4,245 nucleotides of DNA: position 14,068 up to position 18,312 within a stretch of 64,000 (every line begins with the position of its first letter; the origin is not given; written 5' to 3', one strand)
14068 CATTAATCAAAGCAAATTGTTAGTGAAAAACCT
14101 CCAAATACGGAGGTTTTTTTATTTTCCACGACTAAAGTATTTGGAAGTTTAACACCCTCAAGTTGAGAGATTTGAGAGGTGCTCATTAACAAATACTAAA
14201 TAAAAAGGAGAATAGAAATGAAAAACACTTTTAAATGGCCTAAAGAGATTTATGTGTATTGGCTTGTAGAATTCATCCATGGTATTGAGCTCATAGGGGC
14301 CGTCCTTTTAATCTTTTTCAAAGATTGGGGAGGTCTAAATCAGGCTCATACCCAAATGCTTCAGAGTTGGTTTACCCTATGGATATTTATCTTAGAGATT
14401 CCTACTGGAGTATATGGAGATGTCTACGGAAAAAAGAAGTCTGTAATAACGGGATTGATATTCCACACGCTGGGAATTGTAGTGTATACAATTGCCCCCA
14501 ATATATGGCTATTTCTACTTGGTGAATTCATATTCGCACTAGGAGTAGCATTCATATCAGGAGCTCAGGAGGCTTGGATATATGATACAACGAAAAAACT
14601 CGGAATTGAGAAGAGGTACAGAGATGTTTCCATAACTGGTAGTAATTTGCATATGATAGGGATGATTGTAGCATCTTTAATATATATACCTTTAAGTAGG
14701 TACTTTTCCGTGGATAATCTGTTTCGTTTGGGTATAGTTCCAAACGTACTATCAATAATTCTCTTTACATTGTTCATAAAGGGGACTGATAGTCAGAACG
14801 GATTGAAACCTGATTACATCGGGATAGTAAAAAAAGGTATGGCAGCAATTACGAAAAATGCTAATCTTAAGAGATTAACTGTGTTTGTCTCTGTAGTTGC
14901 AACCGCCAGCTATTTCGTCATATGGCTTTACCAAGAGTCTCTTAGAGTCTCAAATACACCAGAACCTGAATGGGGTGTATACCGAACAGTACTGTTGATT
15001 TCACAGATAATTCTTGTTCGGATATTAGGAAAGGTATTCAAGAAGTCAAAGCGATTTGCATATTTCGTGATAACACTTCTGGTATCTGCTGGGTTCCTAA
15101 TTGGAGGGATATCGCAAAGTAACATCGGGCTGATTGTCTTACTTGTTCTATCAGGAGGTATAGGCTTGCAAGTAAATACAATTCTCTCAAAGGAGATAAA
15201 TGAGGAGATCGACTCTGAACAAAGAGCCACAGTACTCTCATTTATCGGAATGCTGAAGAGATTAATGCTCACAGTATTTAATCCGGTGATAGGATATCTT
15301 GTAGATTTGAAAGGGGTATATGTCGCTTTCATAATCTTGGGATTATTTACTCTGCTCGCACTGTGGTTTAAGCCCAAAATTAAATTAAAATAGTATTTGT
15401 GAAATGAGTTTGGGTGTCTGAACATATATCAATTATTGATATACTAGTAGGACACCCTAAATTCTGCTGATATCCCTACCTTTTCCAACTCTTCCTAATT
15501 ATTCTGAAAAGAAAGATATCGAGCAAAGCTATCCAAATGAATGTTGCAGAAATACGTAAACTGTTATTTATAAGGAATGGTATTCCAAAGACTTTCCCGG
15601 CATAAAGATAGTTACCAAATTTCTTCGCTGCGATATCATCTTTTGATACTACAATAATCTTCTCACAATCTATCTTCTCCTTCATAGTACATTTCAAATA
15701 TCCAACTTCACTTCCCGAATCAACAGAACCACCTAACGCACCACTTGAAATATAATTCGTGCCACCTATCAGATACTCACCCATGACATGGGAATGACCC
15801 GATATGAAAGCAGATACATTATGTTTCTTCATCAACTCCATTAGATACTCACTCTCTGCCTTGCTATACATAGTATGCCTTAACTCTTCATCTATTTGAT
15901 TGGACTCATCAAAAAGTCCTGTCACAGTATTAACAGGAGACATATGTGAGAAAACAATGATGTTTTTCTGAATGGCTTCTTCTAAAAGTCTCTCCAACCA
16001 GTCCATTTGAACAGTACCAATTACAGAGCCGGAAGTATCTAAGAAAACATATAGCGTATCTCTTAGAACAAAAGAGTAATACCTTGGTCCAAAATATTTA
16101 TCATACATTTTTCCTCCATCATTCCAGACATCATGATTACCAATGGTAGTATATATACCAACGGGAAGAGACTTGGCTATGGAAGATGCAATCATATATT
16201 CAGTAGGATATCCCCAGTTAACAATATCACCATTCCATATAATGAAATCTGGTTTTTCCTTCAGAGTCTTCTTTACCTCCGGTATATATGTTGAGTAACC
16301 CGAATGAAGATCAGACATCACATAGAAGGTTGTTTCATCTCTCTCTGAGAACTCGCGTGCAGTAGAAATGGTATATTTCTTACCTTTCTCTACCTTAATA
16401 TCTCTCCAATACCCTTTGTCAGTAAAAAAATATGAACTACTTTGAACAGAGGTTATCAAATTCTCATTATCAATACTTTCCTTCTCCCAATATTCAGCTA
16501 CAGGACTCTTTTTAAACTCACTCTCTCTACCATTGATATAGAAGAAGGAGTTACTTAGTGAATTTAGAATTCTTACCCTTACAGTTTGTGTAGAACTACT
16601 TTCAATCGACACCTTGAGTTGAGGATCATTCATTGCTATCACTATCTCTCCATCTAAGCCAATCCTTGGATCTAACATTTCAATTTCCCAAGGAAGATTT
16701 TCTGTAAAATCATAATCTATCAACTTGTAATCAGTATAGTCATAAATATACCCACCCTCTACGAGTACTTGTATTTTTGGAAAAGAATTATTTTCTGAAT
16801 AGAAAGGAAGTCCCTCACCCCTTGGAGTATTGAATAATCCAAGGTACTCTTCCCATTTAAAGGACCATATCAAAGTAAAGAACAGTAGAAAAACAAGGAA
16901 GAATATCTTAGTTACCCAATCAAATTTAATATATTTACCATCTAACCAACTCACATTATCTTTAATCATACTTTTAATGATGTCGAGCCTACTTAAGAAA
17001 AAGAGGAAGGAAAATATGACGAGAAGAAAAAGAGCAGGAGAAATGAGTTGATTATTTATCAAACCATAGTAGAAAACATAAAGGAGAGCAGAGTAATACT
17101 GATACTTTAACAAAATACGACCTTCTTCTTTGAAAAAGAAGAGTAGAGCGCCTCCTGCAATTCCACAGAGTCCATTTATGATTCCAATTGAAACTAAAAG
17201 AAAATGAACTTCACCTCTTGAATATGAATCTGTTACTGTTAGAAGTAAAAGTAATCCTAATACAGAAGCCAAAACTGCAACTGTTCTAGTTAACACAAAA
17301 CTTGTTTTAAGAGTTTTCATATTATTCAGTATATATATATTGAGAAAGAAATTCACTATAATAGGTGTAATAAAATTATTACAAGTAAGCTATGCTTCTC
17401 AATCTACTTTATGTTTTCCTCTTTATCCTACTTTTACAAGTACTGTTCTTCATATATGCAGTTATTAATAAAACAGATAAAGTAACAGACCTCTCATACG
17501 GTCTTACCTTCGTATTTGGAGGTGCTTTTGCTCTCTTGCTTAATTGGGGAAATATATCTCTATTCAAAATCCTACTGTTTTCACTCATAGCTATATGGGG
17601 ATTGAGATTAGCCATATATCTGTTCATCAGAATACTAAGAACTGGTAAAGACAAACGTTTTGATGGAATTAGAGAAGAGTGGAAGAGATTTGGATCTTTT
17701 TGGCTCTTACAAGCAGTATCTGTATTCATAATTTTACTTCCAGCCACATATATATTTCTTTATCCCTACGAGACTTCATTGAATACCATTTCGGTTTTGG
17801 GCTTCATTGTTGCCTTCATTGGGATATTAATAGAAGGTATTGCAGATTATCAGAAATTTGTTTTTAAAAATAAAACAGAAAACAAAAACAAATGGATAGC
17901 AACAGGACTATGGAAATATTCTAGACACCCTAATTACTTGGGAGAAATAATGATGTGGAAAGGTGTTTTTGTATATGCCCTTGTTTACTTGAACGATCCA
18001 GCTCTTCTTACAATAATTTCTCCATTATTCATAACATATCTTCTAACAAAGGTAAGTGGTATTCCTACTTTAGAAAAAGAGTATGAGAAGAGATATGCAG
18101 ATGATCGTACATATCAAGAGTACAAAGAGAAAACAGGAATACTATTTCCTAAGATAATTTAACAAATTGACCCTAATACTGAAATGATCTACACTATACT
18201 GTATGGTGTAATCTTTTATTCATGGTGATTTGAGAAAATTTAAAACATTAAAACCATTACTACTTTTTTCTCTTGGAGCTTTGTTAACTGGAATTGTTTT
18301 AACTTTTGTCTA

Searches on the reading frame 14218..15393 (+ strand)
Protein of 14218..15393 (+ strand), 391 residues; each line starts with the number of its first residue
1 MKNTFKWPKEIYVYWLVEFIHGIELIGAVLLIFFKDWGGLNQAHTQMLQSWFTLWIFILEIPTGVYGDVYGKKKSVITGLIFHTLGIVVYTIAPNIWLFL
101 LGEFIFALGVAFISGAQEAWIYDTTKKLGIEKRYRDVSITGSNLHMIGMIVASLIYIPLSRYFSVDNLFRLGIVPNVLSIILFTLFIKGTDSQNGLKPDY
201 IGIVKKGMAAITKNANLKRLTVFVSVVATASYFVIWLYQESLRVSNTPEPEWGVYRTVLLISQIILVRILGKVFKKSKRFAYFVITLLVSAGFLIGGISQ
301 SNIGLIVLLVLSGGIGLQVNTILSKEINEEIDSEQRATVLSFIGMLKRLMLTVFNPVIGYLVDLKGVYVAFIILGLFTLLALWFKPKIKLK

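Call 7: search_protein_families(library=pfam, proteins=[window:14218-15393:+], max_evalue=0.00001)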
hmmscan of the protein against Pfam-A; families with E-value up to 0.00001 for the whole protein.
window:14218-15393:+ (391 aa): 1 family
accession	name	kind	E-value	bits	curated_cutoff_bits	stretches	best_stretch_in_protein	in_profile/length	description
PF07690.21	MFS_1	-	4.2e-18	65.8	33.4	1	29-350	18-342/347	Major Facilitator Superfamily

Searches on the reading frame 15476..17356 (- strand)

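Call 7: search_protein_families(library=pfam, proteins=[window:15476-17356:-], max_evalue=0.00001)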
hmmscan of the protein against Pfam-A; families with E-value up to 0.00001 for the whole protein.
window:15476-17356:- (626 aa): 2 families
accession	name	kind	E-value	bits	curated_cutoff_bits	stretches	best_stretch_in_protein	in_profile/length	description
PF00149.33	Metallophos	-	4.5e-16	60.3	21.5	1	343-525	2-191/191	Calcineurin-like phosphoesterase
PF12850.12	Metallophos_2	-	5.4e-06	26.9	27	0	345-549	4-143/154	Calcineurin-like phosphoesterase superfamily domain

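Call 57: search_protein_families(library=ncbifam, proteins=[window:15476-17356:-], max_evalue=0.00001)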
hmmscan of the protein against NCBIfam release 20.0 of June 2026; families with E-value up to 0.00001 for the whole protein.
window:15476-17356:- (626 aa): 3 families
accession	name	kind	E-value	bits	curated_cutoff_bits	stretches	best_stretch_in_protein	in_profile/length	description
TIGR03729.1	acc_ester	subfamily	1.1e-06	28.3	148.25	0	452-537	153-234/239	putative phosphoesterase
NF050112.1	PhdiestSpdARhizob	equivalog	2.8e-06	27.2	400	0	365-523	36-198/264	2', 3'cyclic nucleotide phosphodiesterase SpdA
TIGR03767.1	P_acnes_RR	hypoth_equivalog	8.2e-06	24.7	330.75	0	423-523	290-390/496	TIGR03767 family metallophosphoesterase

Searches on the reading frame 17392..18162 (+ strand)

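Call 7: search_protein_families(library=pfam, proteins=[window:17392-18162:+], max_evalue=0.00001)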
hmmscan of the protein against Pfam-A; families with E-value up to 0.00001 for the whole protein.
window:17392-18162:+ (256 aa): 1 family
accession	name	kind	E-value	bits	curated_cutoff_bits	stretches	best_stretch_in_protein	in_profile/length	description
PF06966.17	DUF1295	-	5.5e-65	219.6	20.4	1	19-248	1-235/235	Protein of unknown function (DUF1295)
